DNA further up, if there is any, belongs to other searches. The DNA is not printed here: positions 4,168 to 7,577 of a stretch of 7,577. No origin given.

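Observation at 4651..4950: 100-residue charge-free Ala/Gly/Thr hydrophobic segment in the middle of an otherwise extremely polar giant protein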

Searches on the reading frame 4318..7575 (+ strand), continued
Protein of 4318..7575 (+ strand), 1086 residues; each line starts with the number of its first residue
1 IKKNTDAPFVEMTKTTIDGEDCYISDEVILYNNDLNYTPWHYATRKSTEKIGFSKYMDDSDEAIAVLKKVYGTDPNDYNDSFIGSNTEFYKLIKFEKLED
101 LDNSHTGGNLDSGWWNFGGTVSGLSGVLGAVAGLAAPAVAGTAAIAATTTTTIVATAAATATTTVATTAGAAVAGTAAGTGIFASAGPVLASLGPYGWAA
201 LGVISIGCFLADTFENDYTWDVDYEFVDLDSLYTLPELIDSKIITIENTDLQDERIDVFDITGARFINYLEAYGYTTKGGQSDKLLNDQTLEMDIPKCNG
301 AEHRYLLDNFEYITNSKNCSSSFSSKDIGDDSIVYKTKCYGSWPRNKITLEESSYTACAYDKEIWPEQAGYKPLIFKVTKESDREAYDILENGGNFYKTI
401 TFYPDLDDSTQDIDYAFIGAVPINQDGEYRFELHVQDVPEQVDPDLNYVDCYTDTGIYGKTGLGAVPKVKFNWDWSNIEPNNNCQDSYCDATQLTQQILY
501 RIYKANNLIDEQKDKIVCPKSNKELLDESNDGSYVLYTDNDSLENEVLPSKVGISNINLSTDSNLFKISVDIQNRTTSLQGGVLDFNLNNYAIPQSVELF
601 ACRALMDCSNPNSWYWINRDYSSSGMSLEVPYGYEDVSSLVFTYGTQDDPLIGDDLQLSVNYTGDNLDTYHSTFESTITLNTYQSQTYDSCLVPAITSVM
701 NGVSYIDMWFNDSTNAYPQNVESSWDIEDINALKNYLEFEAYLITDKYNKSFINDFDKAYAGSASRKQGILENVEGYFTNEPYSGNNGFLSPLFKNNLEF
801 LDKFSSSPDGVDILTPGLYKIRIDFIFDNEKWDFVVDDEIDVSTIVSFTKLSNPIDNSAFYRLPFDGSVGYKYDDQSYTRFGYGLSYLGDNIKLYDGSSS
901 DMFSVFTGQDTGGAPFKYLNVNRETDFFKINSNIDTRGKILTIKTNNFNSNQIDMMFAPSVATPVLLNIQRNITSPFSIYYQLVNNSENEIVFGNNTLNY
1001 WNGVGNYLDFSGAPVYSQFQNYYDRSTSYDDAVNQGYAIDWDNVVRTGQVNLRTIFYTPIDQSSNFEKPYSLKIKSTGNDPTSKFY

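Call 72: fold_search(model_id=the predicted structure, library=viral)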
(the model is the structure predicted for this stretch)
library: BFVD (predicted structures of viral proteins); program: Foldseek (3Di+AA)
matches with E <= 10: 961; with E <= 0.001: 11
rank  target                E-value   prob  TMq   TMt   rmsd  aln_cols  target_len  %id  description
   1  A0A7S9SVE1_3          5.6e-07  0.57  0.06  0.05  45.4       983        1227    9  (no name in the UniProt tables at hand)
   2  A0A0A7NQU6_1          1.3e-04  0.15  0.06  0.06  31.1       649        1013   11  ILEI/PANDER domain-containing protein [Lactobacillus phage LfeInf]
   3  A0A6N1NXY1            1.4e-04  0.41  0.07  0.07  36.9       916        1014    7  DUF11 domain-containing protein [Tupanvirus soda lake]
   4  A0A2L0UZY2            1.5e-04  0.15  0.07  0.09  35.0       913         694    9  Uncharacterized protein [Agrobacterium phage Atu_ph07]
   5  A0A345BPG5            2.7e-04  1.00  0.09  0.17  18.3       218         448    7  (no name in the UniProt tables at hand)
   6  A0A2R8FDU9            4.1e-04  1.00  0.09  0.24  32.5       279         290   10  Collagen-like protein [Brazilian cedratvirus IHUMI]
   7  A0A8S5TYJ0            4.9e-04  0.11  0.06  0.09  38.5       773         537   10  Uncharacterized protein [Siphoviridae sp. ctDsE1]
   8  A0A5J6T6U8            6.1e-04  0.99  0.08  0.31  11.0       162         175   10  (no name in the UniProt tables at hand)
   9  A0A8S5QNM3            7.1e-04  0.14  0.06  0.07  43.5       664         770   12  Tail protein [Siphoviridae sp. ctUir1]
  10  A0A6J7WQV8            7.1e-04  0.06  0.06  0.06  49.2      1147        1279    9  Uncharacterized protein [uncultured Caudovirales phage]
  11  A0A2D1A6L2            8.9e-04  0.08  0.06  0.05  50.7      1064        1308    8  Minor tail protein [Rhodococcus phage Trina]
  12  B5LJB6                1.1e-03  0.20  0.07  0.07  33.7       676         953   11  Uncharacterized protein [Mycobacterium phage Myrna]
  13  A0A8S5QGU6            1.2e-03  0.12  0.05  0.04  32.6       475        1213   11  Endopeptidase tail [Siphoviridae sp. ctoOf8]
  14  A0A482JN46            1.2e-03  0.77  0.07  0.10  18.7       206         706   14  Minor tail protein [Gordonia phage BrutonGaster]
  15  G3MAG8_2              1.7e-03  0.16  0.06  0.07  22.1       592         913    8  Gp427 [Bacillus phage G]
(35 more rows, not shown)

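Call 79: find_related_loci(query=A2, collection=viral_contigs, flank=5000)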
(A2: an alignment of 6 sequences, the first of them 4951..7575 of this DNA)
Query A2 (875 aa) in viral_contigs; peptide patterns used: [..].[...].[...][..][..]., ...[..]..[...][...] (x = any residue, [..] = any of these).
41 stretches matched a pattern, but none encodes a relative of the query by tblastn (E <= 1e-3).
